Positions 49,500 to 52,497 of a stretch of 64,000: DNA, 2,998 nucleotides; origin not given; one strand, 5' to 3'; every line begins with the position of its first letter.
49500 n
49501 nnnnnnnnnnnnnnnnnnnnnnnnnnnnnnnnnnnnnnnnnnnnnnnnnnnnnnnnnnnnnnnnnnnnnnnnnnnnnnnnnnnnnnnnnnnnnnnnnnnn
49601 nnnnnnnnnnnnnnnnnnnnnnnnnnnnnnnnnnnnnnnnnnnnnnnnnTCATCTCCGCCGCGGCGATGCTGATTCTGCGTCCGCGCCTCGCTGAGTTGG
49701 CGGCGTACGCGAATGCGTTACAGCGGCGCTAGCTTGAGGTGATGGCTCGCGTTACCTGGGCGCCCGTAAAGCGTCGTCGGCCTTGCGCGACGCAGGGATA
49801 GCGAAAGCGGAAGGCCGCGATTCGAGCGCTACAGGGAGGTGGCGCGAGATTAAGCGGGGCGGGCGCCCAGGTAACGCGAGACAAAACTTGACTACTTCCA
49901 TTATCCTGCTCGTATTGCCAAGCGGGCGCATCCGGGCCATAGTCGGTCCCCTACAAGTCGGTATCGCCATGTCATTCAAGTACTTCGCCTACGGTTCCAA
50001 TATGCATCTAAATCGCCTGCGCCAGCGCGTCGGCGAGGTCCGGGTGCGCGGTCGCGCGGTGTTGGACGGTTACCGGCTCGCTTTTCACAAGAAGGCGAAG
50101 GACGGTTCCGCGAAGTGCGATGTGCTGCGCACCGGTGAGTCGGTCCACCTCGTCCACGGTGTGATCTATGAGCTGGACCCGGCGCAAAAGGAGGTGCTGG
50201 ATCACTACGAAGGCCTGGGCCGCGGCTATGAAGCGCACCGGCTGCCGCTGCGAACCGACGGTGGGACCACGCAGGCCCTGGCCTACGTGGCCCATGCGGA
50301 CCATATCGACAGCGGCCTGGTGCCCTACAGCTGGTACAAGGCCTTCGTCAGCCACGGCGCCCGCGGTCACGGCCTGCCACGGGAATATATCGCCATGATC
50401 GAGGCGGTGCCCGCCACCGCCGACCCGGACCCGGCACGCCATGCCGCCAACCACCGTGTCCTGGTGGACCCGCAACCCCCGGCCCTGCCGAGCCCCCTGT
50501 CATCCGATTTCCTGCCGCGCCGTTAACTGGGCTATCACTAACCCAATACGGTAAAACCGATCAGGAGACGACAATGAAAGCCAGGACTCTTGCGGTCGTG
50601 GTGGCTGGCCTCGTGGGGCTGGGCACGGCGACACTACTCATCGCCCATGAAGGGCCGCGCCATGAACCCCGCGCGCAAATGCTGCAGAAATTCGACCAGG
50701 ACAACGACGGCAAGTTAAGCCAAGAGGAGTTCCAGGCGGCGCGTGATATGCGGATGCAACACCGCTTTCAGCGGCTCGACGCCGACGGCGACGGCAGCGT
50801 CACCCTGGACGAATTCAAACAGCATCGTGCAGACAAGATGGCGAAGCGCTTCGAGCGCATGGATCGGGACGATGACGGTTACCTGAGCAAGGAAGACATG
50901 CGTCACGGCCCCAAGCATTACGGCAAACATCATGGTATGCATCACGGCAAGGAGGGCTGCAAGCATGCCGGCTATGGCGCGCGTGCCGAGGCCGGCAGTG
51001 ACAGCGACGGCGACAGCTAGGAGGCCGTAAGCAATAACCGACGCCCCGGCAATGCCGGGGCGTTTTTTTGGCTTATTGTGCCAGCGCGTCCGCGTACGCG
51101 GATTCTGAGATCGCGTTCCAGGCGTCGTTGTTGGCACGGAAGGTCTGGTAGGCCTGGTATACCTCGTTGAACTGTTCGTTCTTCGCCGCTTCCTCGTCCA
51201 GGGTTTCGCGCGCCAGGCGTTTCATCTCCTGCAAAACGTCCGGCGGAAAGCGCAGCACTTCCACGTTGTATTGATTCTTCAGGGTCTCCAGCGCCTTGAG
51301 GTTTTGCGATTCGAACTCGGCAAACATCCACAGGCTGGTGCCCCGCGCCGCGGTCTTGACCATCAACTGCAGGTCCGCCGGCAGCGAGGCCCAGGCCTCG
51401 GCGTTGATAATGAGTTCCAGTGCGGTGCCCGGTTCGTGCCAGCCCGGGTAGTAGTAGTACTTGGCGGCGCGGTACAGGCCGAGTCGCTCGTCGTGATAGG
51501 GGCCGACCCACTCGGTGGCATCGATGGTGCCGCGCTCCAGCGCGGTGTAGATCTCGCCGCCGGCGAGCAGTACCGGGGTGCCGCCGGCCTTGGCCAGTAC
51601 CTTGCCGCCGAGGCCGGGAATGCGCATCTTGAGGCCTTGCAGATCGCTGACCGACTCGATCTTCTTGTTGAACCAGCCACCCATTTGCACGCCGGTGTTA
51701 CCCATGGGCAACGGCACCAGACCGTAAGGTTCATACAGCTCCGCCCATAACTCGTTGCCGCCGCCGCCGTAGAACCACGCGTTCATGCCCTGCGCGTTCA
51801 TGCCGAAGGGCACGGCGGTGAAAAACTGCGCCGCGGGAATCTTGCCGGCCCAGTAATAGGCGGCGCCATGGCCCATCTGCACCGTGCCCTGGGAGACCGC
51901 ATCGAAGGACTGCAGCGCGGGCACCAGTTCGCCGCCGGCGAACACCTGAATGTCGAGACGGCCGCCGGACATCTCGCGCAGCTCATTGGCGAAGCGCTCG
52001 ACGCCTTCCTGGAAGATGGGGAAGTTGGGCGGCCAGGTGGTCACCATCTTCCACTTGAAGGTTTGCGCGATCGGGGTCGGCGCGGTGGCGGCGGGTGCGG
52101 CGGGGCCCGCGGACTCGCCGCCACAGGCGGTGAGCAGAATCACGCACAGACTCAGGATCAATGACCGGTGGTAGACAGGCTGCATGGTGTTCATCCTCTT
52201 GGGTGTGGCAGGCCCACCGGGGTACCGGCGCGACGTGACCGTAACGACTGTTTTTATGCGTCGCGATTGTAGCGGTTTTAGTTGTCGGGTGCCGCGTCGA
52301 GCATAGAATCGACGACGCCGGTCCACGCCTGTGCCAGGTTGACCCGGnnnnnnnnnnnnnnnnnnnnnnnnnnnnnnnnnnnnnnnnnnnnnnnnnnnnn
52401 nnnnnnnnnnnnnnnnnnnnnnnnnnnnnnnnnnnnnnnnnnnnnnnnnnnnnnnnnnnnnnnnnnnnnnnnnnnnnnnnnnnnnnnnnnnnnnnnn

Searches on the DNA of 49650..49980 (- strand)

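Call 69: search_rna_families(source=window, start=49650, end=49980, threshold=evalue, max_evalue=10)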
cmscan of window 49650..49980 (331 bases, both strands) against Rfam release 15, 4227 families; matches with E-value up to 10: 3.
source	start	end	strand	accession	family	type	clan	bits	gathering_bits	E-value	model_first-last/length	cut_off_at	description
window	49774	49847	+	RF01031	mir-639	Gene; miRNA;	-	16.3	100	8.3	1-98/98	no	mir-639 microRNA precursor family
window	49799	49894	+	RF01383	GRIK4_3p_UTR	Gene;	-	15.7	38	1.2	1-94/94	no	GRIK4 3 prime UTR element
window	49650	49706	-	RF01862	TB10Cs4H2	Gene; snRNA; snoRNA; HACA-box;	-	14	50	4.3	1-67/67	no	Trypanosomatid snoRNA TB10Cs4H2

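Call 81: search_dna_similar(query=window:49746-49880:-, collection=phages, mode=distant, max_evalue=0.01)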
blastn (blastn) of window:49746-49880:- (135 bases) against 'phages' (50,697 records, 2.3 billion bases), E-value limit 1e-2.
No match.

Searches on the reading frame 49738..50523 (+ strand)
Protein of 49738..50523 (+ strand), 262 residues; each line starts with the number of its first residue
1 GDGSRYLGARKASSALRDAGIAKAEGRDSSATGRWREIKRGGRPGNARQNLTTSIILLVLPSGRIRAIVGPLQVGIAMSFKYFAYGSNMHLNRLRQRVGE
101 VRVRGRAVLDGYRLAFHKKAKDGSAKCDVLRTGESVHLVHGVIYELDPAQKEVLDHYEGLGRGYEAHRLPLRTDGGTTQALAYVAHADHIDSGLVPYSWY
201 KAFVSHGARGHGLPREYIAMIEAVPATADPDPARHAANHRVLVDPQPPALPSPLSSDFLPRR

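Call 61: search_protein_families(library=pfam, proteins=[window:49738-50523:+], max_evalue=0.00001)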
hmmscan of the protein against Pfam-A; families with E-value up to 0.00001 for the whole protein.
window:49738-50523:+ (262 aa): 2 families
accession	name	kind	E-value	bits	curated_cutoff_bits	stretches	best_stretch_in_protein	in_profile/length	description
PF06094.17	GGACT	-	4.4e-13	50.3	22.8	1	82-187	1-104/120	Gamma-glutamyl cyclotransferase, AIG2-like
PF13772.11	AIG2_2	-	1.5e-10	41.8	27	1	139-219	2-81/83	AIG2-like family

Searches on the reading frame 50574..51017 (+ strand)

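Call 61: search_protein_families(library=pfam, proteins=[window:50574-51017:+], max_evalue=0.00001)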
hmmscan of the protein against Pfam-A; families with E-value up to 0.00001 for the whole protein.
window:50574-51017:+ (148 aa): 5 families
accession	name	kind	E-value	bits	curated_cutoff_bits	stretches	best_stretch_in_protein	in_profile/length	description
PF13405.12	EF-hand_6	-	3.1e-18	64.1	25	0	61-83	2-24/30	EF-hand domain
PF13202.12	EF-hand_5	-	2.7e-17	61.8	25.9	0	62-83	2-23/25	EF hand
PF13499.12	EF-hand_7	-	1.5e-16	60.9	30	0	29-55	38-64/67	EF-hand domain pair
PF00036.39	EF-hand_1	-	9.9e-16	56.5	25.4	1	35-56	4-25/29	EF hand domain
PF13833.12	EF-hand_8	-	1.5e-10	41.1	28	0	36-53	30-47/54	EF-hand domain pair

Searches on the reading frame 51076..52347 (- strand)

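Call 61: search_protein_families(library=pfam, proteins=[window:51076-52347:-], max_evalue=0.00001)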
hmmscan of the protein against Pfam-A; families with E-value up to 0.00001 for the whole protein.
window:51076-52347:- (424 aa): 1 family
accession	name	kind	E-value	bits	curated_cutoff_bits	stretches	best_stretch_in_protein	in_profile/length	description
PF03480.18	DctP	-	2.1e-61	208.2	23.4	1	102-388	2-284/286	Bacterial extracellular solute-binding protein, family 7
